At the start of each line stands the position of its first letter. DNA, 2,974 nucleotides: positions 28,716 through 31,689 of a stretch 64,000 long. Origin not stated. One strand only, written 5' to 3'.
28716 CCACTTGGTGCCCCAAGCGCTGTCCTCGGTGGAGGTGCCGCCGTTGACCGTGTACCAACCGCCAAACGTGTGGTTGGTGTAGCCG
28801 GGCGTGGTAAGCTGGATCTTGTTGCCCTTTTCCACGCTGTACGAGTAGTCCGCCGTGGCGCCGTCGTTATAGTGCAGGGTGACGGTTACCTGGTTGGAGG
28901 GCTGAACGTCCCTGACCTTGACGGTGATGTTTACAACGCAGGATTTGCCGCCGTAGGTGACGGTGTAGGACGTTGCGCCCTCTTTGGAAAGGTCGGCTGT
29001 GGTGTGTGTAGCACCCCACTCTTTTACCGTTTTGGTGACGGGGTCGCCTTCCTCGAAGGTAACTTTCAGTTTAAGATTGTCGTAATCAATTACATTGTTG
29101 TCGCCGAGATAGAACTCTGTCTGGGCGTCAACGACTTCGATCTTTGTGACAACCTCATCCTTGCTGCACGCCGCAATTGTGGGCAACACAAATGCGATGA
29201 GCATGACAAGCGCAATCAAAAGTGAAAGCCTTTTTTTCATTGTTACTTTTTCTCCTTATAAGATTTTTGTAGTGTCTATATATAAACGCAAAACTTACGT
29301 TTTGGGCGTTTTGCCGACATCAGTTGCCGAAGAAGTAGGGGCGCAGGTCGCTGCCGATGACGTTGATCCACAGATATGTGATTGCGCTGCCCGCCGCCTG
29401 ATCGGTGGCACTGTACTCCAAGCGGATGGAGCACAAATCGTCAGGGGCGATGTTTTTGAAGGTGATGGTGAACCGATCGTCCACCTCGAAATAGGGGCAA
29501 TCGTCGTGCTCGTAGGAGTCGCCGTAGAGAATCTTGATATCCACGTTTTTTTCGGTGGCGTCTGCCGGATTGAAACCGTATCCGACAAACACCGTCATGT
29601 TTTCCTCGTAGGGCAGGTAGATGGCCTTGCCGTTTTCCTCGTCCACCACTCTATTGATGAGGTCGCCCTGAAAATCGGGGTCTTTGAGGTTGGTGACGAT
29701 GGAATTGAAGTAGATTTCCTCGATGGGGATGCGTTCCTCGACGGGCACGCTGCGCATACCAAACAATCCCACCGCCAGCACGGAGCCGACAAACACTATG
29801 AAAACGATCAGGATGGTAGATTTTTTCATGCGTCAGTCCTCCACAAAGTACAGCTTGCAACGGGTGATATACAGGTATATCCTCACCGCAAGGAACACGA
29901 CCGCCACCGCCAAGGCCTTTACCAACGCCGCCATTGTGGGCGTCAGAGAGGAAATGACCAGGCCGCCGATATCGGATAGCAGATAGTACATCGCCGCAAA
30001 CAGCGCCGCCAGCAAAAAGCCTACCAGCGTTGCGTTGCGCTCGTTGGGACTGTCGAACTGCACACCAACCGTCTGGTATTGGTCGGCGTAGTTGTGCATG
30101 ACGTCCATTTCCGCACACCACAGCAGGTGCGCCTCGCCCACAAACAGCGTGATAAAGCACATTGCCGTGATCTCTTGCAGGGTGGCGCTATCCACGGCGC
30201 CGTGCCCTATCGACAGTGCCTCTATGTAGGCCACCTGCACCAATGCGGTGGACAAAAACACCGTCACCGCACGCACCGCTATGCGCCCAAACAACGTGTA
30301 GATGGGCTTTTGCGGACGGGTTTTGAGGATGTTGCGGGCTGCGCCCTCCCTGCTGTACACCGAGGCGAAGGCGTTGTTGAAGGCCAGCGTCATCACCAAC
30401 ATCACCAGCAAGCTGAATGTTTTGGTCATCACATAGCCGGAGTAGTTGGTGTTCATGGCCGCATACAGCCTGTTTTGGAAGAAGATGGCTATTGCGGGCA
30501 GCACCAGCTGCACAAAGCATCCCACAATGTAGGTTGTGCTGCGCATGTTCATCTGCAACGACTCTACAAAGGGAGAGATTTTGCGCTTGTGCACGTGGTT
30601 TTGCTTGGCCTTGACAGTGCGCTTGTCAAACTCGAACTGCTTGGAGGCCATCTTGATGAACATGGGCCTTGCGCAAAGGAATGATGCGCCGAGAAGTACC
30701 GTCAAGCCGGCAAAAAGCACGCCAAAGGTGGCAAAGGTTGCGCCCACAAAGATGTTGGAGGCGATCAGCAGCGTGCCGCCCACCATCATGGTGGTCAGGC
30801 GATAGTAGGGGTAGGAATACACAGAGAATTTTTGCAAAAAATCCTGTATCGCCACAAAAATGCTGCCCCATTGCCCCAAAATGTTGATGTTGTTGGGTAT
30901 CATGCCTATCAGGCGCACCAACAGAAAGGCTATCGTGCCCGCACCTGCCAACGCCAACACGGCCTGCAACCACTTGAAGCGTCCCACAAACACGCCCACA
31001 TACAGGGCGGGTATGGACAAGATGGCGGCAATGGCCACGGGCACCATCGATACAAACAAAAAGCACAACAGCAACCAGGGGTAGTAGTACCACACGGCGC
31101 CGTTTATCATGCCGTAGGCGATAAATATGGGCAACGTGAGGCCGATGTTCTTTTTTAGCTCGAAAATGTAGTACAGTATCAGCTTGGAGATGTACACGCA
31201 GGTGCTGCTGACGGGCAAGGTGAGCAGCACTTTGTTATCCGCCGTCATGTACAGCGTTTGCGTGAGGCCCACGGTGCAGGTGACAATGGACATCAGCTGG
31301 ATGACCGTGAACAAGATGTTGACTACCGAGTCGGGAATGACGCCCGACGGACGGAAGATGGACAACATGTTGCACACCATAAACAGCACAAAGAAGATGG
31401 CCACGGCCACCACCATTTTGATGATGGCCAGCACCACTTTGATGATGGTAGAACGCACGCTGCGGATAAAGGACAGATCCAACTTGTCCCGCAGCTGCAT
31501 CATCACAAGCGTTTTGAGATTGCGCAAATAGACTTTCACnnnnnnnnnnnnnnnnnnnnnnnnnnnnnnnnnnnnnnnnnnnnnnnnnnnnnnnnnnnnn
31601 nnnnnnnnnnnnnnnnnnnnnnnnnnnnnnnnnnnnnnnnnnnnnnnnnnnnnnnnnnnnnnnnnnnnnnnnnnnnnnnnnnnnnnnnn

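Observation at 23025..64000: A 41-kb co-directional envelope locus: giant repeat protein, anchored partner, membrane-fused ABC system and giant lipoprotein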

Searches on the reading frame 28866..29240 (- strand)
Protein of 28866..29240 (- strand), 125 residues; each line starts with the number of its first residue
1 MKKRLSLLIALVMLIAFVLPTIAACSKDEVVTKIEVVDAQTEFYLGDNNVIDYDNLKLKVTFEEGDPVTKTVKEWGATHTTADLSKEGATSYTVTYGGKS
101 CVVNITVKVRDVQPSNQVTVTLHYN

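Call 69: search_protein_families(library=pfam, proteins=[window:28866-29240:-], max_evalue=1)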
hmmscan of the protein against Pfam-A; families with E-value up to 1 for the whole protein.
window:28866-29240:- (125 aa): 4 families
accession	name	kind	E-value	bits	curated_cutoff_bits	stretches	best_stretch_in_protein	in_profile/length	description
PF16339.10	DUF4969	-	0.017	15.9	31.4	1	1-67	1-64/79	Domain of unknown function (DUF4969)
PF07523.18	Big_3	-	0.018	15.7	21.2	1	40-107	5-68/68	Bacterial Ig-like domain (group 3)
PF16390.11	DUF4999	-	0.17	12.4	25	1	1-32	1-31/76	Domain of unknown function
PF02933.23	CDC48_2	-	0.19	11.9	22.4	1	103-121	32-50/64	Cell division protein 48 (CDC48), domain 2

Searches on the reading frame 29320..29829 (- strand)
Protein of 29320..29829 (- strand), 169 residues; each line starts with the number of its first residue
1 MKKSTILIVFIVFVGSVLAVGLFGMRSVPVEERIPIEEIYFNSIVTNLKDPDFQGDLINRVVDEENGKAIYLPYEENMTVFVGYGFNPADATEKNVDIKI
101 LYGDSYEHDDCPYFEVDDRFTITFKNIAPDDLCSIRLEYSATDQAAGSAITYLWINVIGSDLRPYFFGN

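Call 5: search_protein_families(library=pfam, proteins=[window:29320-29829:-], max_evalue=0.01)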
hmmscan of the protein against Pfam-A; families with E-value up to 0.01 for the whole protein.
window:29320-29829:- (169 aa): 0 families

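Call 6: search_protein_families(library=ncbifam, proteins=[window:29320-29829:-], max_evalue=0.01)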
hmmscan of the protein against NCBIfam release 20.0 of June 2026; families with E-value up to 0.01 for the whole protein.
window:29320-29829:- (169 aa): 0 families

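Call 69: search_protein_families(library=pfam, proteins=[window:29320-29829:-], max_evalue=1)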
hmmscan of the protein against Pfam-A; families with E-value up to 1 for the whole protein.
window:29320-29829:- (169 aa): 0 families

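Call 95: search_protein_families(library=padloc, proteins=[window:29320-29829:-], max_evalue=0.001)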
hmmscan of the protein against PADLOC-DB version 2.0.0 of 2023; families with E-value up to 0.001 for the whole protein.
window:29320-29829:- (169 aa): 0 families

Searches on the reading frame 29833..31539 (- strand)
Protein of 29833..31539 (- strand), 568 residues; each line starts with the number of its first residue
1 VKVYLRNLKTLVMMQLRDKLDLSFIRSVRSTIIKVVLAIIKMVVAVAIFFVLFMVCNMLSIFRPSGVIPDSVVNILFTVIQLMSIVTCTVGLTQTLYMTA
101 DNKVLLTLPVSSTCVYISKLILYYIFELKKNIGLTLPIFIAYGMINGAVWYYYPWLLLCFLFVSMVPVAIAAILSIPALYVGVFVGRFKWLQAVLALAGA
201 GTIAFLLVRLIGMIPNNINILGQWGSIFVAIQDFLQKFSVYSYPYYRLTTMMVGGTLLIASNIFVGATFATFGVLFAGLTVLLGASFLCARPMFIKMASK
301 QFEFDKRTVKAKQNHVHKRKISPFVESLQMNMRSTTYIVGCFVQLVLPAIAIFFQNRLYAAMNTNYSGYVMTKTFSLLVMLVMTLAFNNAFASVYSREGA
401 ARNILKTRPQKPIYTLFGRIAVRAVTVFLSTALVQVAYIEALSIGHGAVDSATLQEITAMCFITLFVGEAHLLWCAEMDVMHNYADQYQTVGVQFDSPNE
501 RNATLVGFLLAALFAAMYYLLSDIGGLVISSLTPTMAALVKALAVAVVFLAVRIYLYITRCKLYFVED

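Call 5: search_protein_families(library=pfam, proteins=[window:29833-31539:-], max_evalue=0.01)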
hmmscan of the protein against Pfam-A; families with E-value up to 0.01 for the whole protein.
window:29833-31539:- (568 aa): 1 family
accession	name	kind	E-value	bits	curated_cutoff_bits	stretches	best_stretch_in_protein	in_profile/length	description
PF16949.11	ABC_tran_2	-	7.4e-13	48.6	25.7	1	30-329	9-294/542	Putative ATP-binding cassette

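Call 6: search_protein_families(library=ncbifam, proteins=[window:29833-31539:-], max_evalue=0.01)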
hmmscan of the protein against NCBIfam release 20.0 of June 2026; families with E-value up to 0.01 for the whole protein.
window:29833-31539:- (568 aa): 0 families

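Call 22: search_solved_structures(query=window:29833-31539:-, max_evalue=1)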
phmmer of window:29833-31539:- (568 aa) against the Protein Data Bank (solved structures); distinct sequences matched with E-value up to 1: 0.

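Call 95: search_protein_families(library=padloc, proteins=[window:29833-31539:-], max_evalue=0.001)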
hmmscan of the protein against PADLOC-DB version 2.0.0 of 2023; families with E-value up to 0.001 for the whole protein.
window:29833-31539:- (568 aa): 0 families
